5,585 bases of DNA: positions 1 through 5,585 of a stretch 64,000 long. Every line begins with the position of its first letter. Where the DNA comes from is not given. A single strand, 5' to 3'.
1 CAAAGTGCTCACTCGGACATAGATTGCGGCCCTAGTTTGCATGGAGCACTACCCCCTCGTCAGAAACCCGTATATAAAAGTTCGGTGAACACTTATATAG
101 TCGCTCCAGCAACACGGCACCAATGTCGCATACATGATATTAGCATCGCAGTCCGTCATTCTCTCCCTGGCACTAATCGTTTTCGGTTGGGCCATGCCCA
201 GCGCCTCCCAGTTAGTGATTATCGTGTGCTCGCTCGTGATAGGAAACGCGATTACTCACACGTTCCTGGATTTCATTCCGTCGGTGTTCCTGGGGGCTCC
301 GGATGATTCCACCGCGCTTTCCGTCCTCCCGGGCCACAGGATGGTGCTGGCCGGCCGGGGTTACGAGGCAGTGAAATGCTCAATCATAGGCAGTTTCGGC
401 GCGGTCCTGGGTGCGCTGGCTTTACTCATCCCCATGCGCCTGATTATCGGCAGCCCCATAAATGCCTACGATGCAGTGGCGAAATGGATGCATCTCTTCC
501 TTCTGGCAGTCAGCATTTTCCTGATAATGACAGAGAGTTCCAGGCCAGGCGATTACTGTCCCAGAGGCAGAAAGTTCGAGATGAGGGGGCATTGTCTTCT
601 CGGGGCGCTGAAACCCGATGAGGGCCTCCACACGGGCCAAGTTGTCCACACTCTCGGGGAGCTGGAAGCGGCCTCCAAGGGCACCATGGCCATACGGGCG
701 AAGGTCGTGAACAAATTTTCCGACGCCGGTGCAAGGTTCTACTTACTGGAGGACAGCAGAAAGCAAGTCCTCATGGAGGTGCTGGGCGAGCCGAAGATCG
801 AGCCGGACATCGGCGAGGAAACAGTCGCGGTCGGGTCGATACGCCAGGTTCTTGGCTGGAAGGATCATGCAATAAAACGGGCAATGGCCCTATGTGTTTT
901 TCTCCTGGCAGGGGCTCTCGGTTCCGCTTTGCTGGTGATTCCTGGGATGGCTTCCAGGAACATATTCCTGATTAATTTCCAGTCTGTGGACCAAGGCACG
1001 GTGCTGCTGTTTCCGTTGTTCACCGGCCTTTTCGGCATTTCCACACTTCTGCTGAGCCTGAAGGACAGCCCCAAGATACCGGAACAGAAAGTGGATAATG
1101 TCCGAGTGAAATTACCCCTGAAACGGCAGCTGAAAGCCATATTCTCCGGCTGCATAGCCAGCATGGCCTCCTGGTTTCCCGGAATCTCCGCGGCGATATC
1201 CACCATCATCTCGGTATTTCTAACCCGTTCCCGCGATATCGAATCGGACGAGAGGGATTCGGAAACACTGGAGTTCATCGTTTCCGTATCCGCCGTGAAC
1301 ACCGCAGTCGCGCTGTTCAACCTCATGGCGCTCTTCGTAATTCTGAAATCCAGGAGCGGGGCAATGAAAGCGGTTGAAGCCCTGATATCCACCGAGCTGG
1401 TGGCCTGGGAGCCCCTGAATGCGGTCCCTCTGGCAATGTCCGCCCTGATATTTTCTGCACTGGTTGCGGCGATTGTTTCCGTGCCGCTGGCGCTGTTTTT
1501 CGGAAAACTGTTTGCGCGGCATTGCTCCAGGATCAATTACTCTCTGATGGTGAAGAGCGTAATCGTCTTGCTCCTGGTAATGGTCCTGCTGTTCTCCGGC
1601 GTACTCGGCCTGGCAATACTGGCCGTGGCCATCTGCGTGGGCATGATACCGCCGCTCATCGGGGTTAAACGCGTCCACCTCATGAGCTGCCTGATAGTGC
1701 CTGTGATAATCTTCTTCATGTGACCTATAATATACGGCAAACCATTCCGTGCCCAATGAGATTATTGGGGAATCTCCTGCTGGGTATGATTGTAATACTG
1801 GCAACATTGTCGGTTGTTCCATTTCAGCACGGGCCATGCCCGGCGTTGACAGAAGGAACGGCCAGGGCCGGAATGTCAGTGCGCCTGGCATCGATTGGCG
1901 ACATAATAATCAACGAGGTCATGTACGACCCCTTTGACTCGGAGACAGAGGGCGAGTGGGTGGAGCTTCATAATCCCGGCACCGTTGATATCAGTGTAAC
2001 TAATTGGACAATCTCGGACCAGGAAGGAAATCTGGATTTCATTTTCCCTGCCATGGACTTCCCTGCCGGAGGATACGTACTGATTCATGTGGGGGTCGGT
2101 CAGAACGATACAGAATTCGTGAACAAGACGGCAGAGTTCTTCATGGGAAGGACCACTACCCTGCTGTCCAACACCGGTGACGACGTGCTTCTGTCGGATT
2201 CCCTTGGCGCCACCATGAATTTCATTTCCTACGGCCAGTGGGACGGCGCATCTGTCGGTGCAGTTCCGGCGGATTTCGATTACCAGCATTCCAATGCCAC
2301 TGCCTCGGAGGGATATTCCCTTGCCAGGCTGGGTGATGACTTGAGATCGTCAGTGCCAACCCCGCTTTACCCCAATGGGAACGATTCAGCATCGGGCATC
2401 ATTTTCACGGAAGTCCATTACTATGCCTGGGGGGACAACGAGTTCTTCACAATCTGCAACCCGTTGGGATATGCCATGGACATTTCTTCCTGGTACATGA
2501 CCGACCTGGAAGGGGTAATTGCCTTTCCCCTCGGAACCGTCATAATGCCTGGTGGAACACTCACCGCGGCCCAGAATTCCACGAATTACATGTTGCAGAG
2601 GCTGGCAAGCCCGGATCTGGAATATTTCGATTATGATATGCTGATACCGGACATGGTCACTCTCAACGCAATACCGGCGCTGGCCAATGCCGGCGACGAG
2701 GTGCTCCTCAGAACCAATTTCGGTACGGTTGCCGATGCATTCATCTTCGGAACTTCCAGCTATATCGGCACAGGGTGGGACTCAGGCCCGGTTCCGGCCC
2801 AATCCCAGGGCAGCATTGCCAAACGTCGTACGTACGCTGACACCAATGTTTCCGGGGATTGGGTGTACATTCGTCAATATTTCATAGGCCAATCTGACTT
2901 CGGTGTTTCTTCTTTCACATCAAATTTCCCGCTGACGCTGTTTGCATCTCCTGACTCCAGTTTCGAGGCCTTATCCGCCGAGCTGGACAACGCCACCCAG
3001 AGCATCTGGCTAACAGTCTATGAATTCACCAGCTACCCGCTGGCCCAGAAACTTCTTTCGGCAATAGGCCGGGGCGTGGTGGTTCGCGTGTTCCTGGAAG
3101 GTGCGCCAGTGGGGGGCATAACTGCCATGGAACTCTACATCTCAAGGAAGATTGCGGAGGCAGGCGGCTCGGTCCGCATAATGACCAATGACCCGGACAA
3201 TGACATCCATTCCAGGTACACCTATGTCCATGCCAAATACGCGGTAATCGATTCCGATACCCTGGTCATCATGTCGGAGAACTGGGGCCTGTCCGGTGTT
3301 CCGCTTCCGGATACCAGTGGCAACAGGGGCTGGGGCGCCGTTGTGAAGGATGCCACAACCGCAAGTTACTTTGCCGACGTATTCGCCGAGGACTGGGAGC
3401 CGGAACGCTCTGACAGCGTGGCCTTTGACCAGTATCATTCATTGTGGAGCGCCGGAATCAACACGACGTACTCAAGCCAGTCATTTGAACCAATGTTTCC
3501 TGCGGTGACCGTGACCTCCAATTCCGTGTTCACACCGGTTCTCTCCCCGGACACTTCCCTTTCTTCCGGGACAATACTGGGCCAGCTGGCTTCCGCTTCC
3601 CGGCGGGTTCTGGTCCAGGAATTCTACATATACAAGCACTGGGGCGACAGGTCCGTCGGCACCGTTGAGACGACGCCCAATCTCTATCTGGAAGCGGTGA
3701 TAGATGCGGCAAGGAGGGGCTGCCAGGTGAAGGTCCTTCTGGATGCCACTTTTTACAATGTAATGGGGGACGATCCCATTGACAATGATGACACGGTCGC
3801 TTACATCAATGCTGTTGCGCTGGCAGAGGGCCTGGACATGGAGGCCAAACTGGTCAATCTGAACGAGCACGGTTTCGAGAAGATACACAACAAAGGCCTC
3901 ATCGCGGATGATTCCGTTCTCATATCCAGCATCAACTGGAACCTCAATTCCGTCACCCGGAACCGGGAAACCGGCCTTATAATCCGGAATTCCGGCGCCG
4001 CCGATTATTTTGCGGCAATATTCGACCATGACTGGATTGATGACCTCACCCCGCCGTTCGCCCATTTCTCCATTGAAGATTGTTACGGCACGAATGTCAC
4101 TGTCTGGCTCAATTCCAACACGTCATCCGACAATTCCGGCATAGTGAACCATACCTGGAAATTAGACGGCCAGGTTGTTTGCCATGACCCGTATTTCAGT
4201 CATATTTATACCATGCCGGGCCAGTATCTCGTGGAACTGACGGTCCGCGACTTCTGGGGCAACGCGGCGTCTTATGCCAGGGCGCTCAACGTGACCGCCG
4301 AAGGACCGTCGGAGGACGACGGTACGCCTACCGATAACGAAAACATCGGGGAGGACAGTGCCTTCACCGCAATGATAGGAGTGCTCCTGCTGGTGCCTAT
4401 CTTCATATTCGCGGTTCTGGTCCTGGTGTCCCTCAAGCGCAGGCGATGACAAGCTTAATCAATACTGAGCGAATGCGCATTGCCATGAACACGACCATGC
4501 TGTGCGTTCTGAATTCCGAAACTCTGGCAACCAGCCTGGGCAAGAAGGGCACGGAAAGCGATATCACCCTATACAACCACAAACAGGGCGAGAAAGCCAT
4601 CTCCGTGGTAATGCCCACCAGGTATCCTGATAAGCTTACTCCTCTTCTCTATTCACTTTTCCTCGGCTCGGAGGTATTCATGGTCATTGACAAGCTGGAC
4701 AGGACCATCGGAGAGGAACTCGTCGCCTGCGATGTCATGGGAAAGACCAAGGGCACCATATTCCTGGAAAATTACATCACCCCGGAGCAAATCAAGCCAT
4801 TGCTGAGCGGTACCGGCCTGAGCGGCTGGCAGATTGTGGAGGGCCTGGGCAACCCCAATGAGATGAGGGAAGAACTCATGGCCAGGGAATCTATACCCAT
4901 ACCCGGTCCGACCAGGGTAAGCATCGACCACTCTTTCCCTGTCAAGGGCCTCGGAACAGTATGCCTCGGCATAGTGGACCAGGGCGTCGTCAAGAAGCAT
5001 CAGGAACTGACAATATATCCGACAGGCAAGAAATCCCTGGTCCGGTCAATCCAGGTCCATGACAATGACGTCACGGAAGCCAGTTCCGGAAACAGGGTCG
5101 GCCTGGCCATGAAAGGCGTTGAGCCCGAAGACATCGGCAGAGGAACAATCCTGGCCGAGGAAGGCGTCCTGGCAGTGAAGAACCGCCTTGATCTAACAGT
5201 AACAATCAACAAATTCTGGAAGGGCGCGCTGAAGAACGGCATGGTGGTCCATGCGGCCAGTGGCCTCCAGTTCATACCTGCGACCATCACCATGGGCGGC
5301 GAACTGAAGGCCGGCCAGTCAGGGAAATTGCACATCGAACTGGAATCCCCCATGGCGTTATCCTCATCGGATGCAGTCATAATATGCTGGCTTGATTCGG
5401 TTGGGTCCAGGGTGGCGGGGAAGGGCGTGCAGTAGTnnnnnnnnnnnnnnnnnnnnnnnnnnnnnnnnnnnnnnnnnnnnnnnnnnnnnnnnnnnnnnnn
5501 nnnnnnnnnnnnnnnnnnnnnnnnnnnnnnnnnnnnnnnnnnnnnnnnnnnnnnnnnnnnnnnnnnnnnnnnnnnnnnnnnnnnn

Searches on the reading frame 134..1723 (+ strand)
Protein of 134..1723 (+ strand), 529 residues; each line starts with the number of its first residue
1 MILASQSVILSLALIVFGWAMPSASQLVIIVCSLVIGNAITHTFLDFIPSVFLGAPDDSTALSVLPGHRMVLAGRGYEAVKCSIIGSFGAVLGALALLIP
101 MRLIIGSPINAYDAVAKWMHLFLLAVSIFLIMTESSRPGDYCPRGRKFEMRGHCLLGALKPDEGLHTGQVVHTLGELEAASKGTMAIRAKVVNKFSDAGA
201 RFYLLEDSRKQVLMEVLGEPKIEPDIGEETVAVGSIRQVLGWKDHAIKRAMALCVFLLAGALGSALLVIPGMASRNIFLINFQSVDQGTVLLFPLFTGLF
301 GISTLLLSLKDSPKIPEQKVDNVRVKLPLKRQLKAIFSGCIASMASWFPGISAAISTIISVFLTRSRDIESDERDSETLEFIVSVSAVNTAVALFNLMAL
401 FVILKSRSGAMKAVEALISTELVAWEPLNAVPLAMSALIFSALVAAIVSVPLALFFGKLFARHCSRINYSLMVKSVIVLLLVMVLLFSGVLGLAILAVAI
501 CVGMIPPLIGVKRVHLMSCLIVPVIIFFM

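Call 22: search_protein_families(library=pfam, proteins=[window:134-1723:+], max_evalue=0.00001)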
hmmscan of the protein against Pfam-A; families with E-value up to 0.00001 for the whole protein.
window:134-1723:+ (529 aa): 1 family
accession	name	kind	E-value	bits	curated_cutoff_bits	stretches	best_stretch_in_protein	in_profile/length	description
PF01970.21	TctA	-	3.9e-48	164.6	28.9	2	250-517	148-422/423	Tripartite tricarboxylate transporter TctA family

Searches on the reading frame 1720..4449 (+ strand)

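Call 22: search_protein_families(library=pfam, proteins=[window:1720-4449:+], max_evalue=0.00001)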
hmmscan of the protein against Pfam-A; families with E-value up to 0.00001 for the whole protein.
window:1720-4449:+ (909 aa): 4 families
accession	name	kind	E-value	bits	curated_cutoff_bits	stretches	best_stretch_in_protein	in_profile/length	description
PF13091.12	PLDc_2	-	2.1e-35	121.9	27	2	620-772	2-132/132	PLD-like domain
PF00932.25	LTD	-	3.7e-26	92.1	34.3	2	58-172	4-108/109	Lamin Tail Domain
PF18911.6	PKD_4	-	6.2e-07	29.8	27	1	780-851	5-77/85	PKD domain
PF00801.26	PKD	-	7.2e-06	26.3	23.5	0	790-851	14-74/80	PKD domain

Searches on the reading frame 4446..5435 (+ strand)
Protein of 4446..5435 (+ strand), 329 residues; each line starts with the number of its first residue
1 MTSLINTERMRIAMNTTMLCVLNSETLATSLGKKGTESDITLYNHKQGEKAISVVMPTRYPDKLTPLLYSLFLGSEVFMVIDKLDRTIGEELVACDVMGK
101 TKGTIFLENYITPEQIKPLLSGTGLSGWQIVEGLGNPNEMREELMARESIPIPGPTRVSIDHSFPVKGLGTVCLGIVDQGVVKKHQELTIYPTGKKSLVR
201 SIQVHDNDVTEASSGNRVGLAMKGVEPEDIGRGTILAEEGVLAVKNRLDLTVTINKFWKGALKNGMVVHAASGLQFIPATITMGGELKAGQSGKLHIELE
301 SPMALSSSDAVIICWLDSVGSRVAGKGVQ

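Call 47: search_protein_families(library=pfam, proteins=[window:4446-5435:+], max_evalue=0.00001)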
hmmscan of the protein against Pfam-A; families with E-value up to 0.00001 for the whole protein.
window:4446-5435:+ (329 aa): 1 family
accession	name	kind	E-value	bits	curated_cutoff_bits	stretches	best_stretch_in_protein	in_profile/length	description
PF03144.31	GTP_EFTU_D2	-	4.6e-12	46.6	30.3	1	170-236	1-72/73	Elongation factor Tu domain 2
